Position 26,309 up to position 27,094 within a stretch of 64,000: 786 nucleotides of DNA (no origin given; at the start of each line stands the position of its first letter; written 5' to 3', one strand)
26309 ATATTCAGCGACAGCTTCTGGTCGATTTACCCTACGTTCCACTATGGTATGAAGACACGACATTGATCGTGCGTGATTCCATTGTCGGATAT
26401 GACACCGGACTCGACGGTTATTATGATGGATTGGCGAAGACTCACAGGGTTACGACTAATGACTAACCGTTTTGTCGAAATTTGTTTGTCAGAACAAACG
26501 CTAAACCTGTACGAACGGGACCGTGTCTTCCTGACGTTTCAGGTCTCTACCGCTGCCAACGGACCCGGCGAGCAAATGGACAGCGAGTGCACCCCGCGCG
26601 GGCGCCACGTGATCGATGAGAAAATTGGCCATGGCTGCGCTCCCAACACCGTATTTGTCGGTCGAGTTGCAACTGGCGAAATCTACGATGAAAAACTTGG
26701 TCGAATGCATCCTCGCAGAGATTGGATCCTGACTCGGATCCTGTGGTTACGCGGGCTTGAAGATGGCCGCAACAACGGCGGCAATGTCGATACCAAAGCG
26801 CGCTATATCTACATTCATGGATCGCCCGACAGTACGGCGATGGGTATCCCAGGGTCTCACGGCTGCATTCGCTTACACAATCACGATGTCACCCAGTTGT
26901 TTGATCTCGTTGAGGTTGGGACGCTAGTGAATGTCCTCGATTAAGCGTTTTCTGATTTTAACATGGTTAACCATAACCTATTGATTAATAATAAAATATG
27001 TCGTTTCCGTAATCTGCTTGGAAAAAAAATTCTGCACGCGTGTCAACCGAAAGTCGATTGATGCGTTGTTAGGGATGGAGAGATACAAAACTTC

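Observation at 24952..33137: Candidate ABC-based peptidoglycan-recycling module: peptide ABC importer + signal-less YkuD enzyme + NagZ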

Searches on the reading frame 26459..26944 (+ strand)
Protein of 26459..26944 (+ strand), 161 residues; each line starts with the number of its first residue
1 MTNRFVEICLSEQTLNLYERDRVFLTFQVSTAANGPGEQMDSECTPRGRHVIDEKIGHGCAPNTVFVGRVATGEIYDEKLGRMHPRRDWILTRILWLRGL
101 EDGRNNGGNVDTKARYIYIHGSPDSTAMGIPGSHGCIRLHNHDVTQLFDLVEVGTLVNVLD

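Call 4: search_protein_families(library=pfam, proteins=[window:26459-26944:+], max_evalue=0.01)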
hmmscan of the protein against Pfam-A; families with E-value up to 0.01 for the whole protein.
window:26459-26944:+ (161 aa): 1 family
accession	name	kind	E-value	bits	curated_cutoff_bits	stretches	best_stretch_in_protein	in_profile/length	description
PF03734.19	YkuD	-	2.9e-22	80.2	23.4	1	4-159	2-146/146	L,D-transpeptidase catalytic domain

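Call 5: search_protein_families(library=ncbifam, proteins=[window:26459-26944:+], max_evalue=0.01)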
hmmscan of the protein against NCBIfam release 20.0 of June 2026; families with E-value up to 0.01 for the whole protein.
window:26459-26944:+ (161 aa): 5 families
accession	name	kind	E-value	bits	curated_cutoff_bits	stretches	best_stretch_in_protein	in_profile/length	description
NF040925.1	LD_carbox_ElsL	exception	1.1e-53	181.3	270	1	6-159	8-158/164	cell wall-recycling L,D-carboxypeptidase ElsL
NF007563.0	PRK10190.1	equivalog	2.4e-07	30.2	517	1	115-161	186-232/310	L,D-transpeptidase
NF007612.0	PRK10260.1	equivalog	6.3e-07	28.7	583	1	115-161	189-235/306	L,D-transpeptidase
NF047955.1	TransPepLdtE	equivalog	3.3e-05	23.2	480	1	118-160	191-233/322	L,D-transpeptidase LdtE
NF004786.0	PRK06132.1-3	equivalog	0.00082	18.3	329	0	129-159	108-138/418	hypothetical protein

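Call 10: find_homologous_proteins(query=window:26459-26941:+, max_evalue=0.00001)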
Query window:26459-26941:+ (161 aa): 7994 proteins with E <= 0.00001 among 8000 candidates; the best 120 are listed.
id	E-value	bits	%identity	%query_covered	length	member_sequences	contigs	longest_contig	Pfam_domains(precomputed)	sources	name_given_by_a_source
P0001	6.3e-107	373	100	100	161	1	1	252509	PF03734.20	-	-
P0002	4.5e-84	298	81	100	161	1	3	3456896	PF03734.20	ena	-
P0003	1.1e-77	278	79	97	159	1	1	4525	PF03734.20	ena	-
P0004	1.4e-72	261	70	100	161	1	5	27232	PF03734.20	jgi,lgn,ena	-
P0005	1.4e-72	261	70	100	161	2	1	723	PF03734.20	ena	-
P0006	3.7e-72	260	70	100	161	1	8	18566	PF03734.20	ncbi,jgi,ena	-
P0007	1.4e-71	258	70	100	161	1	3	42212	PF03734.20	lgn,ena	-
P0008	9.6e-71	255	68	100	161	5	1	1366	PF03734.20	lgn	-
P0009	4.1e-70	253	68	99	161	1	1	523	PF03734.20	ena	-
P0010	1.0e-68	248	67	99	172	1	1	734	PF03734.20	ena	-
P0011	1.6e-68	248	68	99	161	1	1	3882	PF03734.20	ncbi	-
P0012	1.8e-68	248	66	99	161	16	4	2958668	PF03734.20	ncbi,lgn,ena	-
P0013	1.7e-66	241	67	99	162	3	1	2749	PF03734.20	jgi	-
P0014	3.9e-66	240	66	100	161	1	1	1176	PF03734.20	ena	-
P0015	4.3e-66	240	68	97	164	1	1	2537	PF03734.20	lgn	-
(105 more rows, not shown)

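Call 11: find_encoding_contigs(protein=P0002, flank=10000, max_places=2)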
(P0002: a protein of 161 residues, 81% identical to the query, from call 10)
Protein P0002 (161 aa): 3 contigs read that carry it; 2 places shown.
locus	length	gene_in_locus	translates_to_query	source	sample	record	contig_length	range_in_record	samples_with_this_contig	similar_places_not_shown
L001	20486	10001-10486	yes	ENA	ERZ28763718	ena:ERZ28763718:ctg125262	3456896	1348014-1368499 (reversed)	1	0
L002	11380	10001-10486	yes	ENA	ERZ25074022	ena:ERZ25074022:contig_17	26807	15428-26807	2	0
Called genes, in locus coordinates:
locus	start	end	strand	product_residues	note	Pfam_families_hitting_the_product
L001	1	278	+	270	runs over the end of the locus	PF01066:CDP-OH_P_transf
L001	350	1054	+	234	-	PF03167:UDG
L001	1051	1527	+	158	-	PF13302:Acetyltransf_3 (weak), PF13527:Acetyltransf_9 (faint), PF00583:Acetyltransf_1, PF13673:Acetyltransf_10, PF13508:Acetyltransf_7, PF08445:FR47 (faint)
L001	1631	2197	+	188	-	PF13505:OMP_b-brl (weak), PF09411:PagL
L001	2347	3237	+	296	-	PF00291:PALP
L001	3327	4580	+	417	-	-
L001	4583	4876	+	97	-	-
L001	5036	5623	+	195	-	-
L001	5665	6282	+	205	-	PF07027:DUF1318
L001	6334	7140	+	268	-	PF13482:RNase_H_2, PF10108:DNA_pol_B_exo2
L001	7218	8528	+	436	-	PF01938:TRAM (weak), PF05958:tRNA_U5-meth_tr, PF00398:RrnaAD (weak), PF05175:MTS (weak), PF13847:Methyltransf_31, PF13649:Methyltransf_25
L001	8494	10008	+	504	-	PF00496:SBP_bac_5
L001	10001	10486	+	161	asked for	PF03734:YkuD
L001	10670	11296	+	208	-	-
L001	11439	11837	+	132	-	-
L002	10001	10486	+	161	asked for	PF03734:YkuD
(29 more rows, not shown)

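Call 12: find_encoding_contigs(protein=P0012, flank=10000, max_places=2)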
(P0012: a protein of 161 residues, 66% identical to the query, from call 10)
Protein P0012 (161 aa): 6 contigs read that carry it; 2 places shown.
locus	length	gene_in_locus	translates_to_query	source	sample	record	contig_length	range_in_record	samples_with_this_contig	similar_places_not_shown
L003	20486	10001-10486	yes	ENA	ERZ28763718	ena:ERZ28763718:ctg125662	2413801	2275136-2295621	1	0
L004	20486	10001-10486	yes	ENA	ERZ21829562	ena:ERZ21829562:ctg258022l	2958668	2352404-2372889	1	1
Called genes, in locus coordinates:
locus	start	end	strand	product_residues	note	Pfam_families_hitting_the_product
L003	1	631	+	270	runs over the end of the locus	PF01066:CDP-OH_P_transf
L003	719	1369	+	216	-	PF03167:UDG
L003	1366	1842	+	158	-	PF00583:Acetyltransf_1, PF13673:Acetyltransf_10, PF13508:Acetyltransf_7, PF08445:FR47 (weak)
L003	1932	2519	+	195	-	PF13505:OMP_b-brl (weak), PF09411:PagL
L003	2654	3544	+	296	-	PF00291:PALP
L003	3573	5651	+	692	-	-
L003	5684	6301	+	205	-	PF07027:DUF1318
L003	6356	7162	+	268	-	PF13482:RNase_H_2, PF10108:DNA_pol_B_exo2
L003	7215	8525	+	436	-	PF01938:TRAM, PF05958:tRNA_U5-meth_tr, PF05175:MTS (weak), PF13847:Methyltransf_31, PF13649:Methyltransf_25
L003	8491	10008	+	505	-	PF00496:SBP_bac_5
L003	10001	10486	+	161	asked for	PF03734:YkuD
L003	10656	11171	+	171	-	-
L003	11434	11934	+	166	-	PF04542:Sigma70_r2 (weak), PF08281:Sigma70_r4_2, PF04545:Sigma70_r4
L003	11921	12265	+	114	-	-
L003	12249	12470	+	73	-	-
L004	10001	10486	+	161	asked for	PF03734:YkuD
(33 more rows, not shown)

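Call 14: find_related_loci(query=A1, collection=genome_contigs, flank=10000)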
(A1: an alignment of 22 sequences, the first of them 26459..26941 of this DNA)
Query A1 (161 aa) in genome_contigs; peptide patterns used: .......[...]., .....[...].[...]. (x = any residue, [..] = any of these).
600 stretches matched a pattern (row limit reached: there are more); 598 encode a relative of the query (tblastn E <= 1e-3); the best 80 are kept; 80 distinct loci.
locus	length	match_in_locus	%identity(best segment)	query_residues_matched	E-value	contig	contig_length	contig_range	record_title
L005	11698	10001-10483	68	1-161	7e-75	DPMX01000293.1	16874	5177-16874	MAG TPA_asm: Gammaproteobacteria bacterium isolate UBA11873 contig_156708, whole genome shotgun sequence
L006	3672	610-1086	62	3-161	3e-65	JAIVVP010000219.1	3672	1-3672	MAG: Gemmatimonadota bacterium isolate HYP3_RS_04_7 NODE_8149_length_3672_cov_0.307475, whole genome shotgun sequence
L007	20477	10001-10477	61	3-161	7e-65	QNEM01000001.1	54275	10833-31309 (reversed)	MAG: Gammaproteobacteria bacterium isolate B40_G6 B40_Guay6_scaffold_00071, whole genome shotgun sequence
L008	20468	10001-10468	64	1-157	5e-65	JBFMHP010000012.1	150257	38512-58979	MAG: Pseudomonadota bacterium isolate MAG326 MAG326_12, whole genome shotgun sequence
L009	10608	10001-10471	59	5-161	2e-64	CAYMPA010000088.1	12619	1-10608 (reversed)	MAG TPA_asm: uncultured Enterobacteriaceae bacterium isolate binchicken_co275_158 genome assembly, contig: NODE_7441_len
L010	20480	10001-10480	59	6-161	6e-64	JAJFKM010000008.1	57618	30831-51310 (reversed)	MAG: Gammaproteobacteria bacterium isolate OFTM63 OFTM63_7, whole genome shotgun sequence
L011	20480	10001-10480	63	2-161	5e-64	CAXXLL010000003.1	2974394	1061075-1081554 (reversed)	MAG: Gammaproteobacteria bacterium isolate c3243a8b-db96-42cf-a016-84d8fe09dca8 genome assembly, contig: contig_3, whole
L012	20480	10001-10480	56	6-161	2e-62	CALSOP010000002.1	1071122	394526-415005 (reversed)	MAG: uncultured Gammaproteobacteria bacterium isolate B_MB66 genome assembly, contig: contig_18447_B_MB66, whole genome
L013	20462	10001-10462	61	6-159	4e-62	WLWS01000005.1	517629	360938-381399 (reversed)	MAG: Gammaproteobacteria bacterium isolate MH-Pat-SR_autometa_4-1 NODE_18_length_517629_cov_9.733910, whole genome shotg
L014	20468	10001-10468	61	6-161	6e-61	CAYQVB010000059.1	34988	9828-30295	MAG TPA_asm: uncultured Ectothiorhodospiraceae bacterium isolate SRP338948_co1_143 genome assembly, contig: k141_111058,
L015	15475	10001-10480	61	2-161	4e-61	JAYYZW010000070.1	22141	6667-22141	MAG: Pseudomonadota bacterium isolate XB_MAG1169 DB_MAG1169_0070, whole genome shotgun sequence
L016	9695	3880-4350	58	1-157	2e-60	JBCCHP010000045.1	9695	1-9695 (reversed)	MAG: Pseudomonadota bacterium isolate P01_B01_bin.7 k141_1735258_length_9695_cov_10.0000, whole genome shotgun sequence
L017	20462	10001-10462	63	6-159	4e-60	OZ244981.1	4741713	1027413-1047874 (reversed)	MAG: Gammaproteobacteria bacterium isolate 455f34d3-236c-433a-a866-da8a32aa1c71 genome assembly, chromosome: 1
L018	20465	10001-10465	57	3-157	7e-60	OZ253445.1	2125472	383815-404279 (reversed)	MAG: Gammaproteobacteria bacterium isolate 784a0e4a-5893-478c-96b6-681db1ea85f7 genome assembly, chromosome: 1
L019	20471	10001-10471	57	8-160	1e-59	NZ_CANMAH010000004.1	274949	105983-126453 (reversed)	Uncultured Psychrobacter sp. isolate 4-164.fasta NODE_4, whole genome shotgun sequence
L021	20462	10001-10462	59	6-159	9e-60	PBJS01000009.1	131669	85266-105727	MAG: Legionellales bacterium isolate SP289 81349, whole genome shotgun sequence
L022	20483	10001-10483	58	1-161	2e-59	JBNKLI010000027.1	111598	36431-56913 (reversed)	MAG: Candidatus Thiodiazotropha sp. isolate H1H2.bin.19.orig k141_270812, whole genome shotgun sequence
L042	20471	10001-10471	57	8-160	2e-56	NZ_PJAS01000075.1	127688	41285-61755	Psychrobacter sp. 4Bb contig10, whole genome shotgun sequence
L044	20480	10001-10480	55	1-161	3e-56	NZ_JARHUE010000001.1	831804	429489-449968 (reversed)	Neptuniibacter sp. CAU 1671 contig1, whole genome shotgun sequence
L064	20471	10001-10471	60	6-161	1e-54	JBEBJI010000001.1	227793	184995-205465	MAG: Methylotenera sp. isolate SF2_5 NODE_7_length_227793_cov_10.005788, whole genome shotgun sequence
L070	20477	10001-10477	55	1-159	2e-54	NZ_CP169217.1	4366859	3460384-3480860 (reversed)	Methylomicrobium lacus strain 22M6SE5-12 chromosome, complete genome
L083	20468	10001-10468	59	5-159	5e-54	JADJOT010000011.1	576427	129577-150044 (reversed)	MAG: Candidatus Accumulibacter affinis isolate Fred_18-Q3-R57-64_BAT3C.720 tig00351172-10-5778430, whole genome shotgun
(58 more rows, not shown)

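Call 29: search_solved_structures(query=window:26459-26941:+, max_evalue=0.001, show_alignments=2)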
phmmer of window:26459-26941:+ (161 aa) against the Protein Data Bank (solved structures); distinct sequences matched with E-value up to 0.001: 6.
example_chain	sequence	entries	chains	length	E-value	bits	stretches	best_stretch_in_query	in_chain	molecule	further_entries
9tyw_A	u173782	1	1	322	1.7e-06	31.2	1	118-160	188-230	L,D-TPase catalytic domain-containing protein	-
4lzh_A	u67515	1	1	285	2.1e-05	27.7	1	115-161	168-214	L,D-transpeptidase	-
6v45_A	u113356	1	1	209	2.7e-05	27.4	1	113-160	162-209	Probable carnitine operon oxidoreductase caia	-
1y7m_A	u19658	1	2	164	6.9e-05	26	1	113-159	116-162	hypothetical protein BSU14040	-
4a1i_A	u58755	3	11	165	7e-05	26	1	113-159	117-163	PUTATIVE L, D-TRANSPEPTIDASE YKUD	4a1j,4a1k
2mtz_A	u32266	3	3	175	0.00012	25.3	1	115-159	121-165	Putative L,D-transpeptidase YkuD | L, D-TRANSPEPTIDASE YKUD | PUTATIVE L, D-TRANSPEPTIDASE YKUD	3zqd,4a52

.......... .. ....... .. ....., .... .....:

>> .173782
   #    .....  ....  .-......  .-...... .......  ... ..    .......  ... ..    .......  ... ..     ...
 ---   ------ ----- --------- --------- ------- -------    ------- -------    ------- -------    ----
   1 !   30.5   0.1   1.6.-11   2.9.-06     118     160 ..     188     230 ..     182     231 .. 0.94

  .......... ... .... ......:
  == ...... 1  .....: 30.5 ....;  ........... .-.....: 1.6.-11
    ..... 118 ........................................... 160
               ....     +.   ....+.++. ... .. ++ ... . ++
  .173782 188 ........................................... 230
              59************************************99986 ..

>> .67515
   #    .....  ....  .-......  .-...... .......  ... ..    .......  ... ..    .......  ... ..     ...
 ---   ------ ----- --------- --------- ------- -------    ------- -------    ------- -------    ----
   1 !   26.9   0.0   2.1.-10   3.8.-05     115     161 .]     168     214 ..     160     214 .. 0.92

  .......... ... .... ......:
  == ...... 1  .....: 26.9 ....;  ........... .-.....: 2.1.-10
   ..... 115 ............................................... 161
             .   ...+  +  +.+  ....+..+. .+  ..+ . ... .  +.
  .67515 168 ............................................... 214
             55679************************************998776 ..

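Call 45: search_protein_families(library=ncbifam, proteins=[L042:10001-10471:+, L022:10001-10483:+, L064:9989-10474:+, L044:10001-10480:+, L070:10001-10477:+, L021:10001-10462:+, L083:10001-10468:+], max_evalue=1e-10)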
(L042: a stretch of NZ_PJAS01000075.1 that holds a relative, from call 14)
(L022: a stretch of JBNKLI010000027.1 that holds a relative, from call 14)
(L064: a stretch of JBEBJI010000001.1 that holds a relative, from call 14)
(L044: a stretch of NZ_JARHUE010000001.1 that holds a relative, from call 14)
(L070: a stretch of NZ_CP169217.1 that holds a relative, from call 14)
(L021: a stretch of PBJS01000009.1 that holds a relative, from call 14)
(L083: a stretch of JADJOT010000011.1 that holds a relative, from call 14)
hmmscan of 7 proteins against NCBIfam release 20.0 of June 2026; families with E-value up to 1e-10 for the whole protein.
L042:10001-10471:+ (157 aa): 1 family
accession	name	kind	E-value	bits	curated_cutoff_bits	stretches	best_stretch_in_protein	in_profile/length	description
NF040925.1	LD_carbox_ElsL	exception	9.6e-63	210.8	270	1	1-154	10-156/164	cell wall-recycling L,D-carboxypeptidase ElsL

L022:10001-10483:+ (161 aa): 1 family
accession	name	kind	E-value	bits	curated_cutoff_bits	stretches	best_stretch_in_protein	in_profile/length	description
NF040925.1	LD_carbox_ElsL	exception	1.8e-58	196.9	270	1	6-161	8-160/164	cell wall-recycling L,D-carboxypeptidase ElsL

L064:9989-10474:+ (162 aa): 1 family
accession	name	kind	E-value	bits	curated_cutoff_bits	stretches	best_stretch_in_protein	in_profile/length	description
NF040925.1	LD_carbox_ElsL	exception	1.1e-50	171.5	270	1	5-161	8-160/164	cell wall-recycling L,D-carboxypeptidase ElsL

L044:10001-10480:+ (160 aa): 1 family
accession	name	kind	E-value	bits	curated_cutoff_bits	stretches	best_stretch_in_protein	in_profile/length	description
NF040925.1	LD_carbox_ElsL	exception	4.3e-61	205.4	270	1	6-156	9-156/164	cell wall-recycling L,D-carboxypeptidase ElsL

L070:10001-10477:+ (159 aa): 1 family
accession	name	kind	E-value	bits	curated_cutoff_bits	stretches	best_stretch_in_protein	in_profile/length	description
NF040925.1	LD_carbox_ElsL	exception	2.6e-52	176.9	270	1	8-159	10-158/164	cell wall-recycling L,D-carboxypeptidase ElsL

L021:10001-10462:+ (154 aa): 1 family
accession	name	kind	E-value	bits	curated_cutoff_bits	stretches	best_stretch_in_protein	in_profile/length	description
NF040925.1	LD_carbox_ElsL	exception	5.7e-53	179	270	1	3-152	10-156/164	cell wall-recycling L,D-carboxypeptidase ElsL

L083:10001-10468:+ (156 aa): 1 family
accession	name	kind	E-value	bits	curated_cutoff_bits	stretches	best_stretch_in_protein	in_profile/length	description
NF040925.1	LD_carbox_ElsL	exception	3.4e-51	173.2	270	1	3-150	9-152/164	cell wall-recycling L,D-carboxypeptidase ElsL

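Call 63: search_protein_families(library=pfam, alignment_id=A3, max_evalue=0.00001)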
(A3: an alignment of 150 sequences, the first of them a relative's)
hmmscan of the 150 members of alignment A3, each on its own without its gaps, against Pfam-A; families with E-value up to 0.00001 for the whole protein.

A. member 1, L037:13310-14401:+ (364 aa): 3 families
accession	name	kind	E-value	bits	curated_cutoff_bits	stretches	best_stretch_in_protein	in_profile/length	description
PF00924.24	MS_channel_2nd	-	5.2e-23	81.4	20.2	1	180-249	1-68/68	Mechanosensitive ion channel, beta-domain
PF21082.3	MS_channel_3rd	-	4.7e-16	59.4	21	1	258-341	4-87/88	Mechanosensitive ion channel MscS, C-terminal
PF21088.3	MS_channel_1st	-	3.6e-08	33.7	23.1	1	138-179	1-42/42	Mechanosensitive ion channel, transmembrane helices 2/3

B. families by the number of members that match (of 150 scanned): 131 families (the first 25 are shown)
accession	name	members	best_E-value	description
PF01048.26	PNP_UDP_1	8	3.1e-48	Phosphorylase superfamily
PF01928.26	CYTH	8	2.2e-19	CYTH domain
PF00156.33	Pribosyltran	6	1.1e-25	Phosphoribosyl transferase domain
PF01814.28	Hemerythrin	6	9e-09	Hemerythrin HHE cation binding domain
PF09411.16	PagL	5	6.1e-34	Lipid A 3-O-deacylase (PagL)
PF03748.19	FliL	5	1e-23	Flagellar basal body-associated protein FliL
PF00924.24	MS_channel_2nd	5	5.1e-23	Mechanosensitive ion channel, beta-domain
PF21082.3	MS_channel_3rd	5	4.7e-16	Mechanosensitive ion channel MscS, C-terminal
PF21088.3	MS_channel_1st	5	6.8e-10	Mechanosensitive ion channel, transmembrane helices 2/3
PF03150.19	CCP_MauG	4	1.3e-53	Di-haem cytochrome c peroxidase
PF01152.27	Bac_globin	4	8.4e-38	Bacterial-like globin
PF00578.27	AhpC-TSA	4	8.6e-35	AhpC/TSA family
PF08238.18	Sel1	4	2.5e-21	Sel1 repeat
PF00583.31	Acetyltransf_1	4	4.1e-20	Acetyltransferase (GNAT) family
PF08534.16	Redoxin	4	1.7e-17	Redoxin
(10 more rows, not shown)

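Call 78: predict_structure(alignment_id=A1)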
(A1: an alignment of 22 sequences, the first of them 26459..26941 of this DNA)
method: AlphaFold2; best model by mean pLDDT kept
length: 161 residues; sequences in the alignment: 22
mean_pLDDT: 82.7   pTM: 0.82
mean pLDDT of the five models: 82.7, 82.0, 81.8, 81.6, 81.4
residues with pLDDT >= 90: 95; 70-90: 32; 50-70: 14; < 50: 20
segments of 3 or more residues with pLDDT < 50: 35-43, 104-114
pLDDT, mean of each block of 10 residues (from residue 1): 87 95 95 50 66 94 92 95 88 90 47 63 91 80 97 93 81
secondary structure, 60 per line:
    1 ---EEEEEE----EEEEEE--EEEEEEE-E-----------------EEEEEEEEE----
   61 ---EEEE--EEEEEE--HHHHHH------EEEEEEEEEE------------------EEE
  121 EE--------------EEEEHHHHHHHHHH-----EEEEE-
elements in order: E4-9 E14-19 E22-28 E48-56 E64-67 E70-75 H78-83 E90-99 E118-122 E137-140 H141-150 E156-160

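Call 80: fold_search(model_id=the predicted structure, library=pdb)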
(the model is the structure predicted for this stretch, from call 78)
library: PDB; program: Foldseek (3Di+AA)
matches with E <= 10: 165; with E <= 0.001: 76
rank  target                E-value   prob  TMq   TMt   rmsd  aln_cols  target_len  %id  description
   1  1y7m_A                1.2e-08  1.00  0.57  0.56   4.3       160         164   21  Crystal Structure of the B. subtilis YkuD protein at 2 A resolution (released 2005-03-01)
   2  4a1i_A                2.7e-08  1.00  0.56  0.55   4.5       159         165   21  ykud from B.subtilis (released 2012-09-26)
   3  4jmn                  3.7e-07  1.00  0.56  0.43   5.7       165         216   20  Crystal structure of LD transpeptidase LdtMt1 from M. tuberculosis (released 2013-10-23)
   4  4xvo_A                4.5e-07  1.00  0.55  0.42   7.3       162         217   18  L,D-transpeptidase from Mycobacterium smegmatis (released 2015-02-11)
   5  3zqd_MODEL_1_A        5.0e-07  1.00  0.57  0.54   3.4       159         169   19  B. subtilis L,D-transpeptidase (released 2012-05-23)
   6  3zg4_MODEL_1_A        9.2e-07  1.00  0.56  0.68   6.3       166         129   20  NMR structure of the catalytic domain from E. faecium L,D- transpeptidase (released 2013-04-24)
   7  4lpq                  1.3e-06  1.00  0.53  0.43   5.3       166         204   22  Crystal structure of the L,D-transpeptidase (residues 123-326) from Xylanimonas cellulosilytica DSM 15894 (released 2013-11-13)
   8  5uwv_D                1.9e-06  1.00  0.56  0.29   4.3       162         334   15  Crystal structure of Mycobacterium abscessus L,D-transpeptidase 2 (released 2017-08-16)
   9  5uwv_C                2.1e-06  1.00  0.55  0.28   6.0       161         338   16  Crystal structure of Mycobacterium abscessus L,D-transpeptidase 2 (released 2017-08-16)
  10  3vyn_B                2.3e-06  1.00  0.57  0.28   5.6       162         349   15  Crystal structure of Mycobacterium tuberculosis L,D-transpeptidase LdtMt2 N55 truncation mutant (resideus 55-408) (released 2013-06-19)
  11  7o21_A                2.9e-06  1.00  0.57  0.35   5.4       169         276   15  Structure of Bdellovibrio bacteriovorus Bd1075 (released 2021-04-21)
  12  6d51                  3.0e-06  1.00  0.58  0.40   6.2       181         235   17  Crystal structure of L,D-transpeptidase 3 from Mycobacterium tuberculosis in complex with a faropenem-derived adduct (released 2019-02-27)
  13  5uwv_B                3.2e-06  1.00  0.56  0.28   4.9       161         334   15  Crystal structure of Mycobacterium abscessus L,D-transpeptidase 2 (released 2017-08-16)
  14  4qr7                  3.4e-06  1.00  0.57  0.28   6.7       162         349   15  Structure and specificity of L-D-Transpeptidase from Mycobacterium tuberculosis and antibiotic resistance: Calcium bindi (released 2015-07-29)
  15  5lb1_B                3.6e-06  1.00  0.58  0.38   5.6       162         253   15  Crystal structure of the Mycobacterium tuberculosis L,D-transpeptidase-2 (LdtMt2) BC-module with thionitrobenzoate (TN (released 2017-01-18)
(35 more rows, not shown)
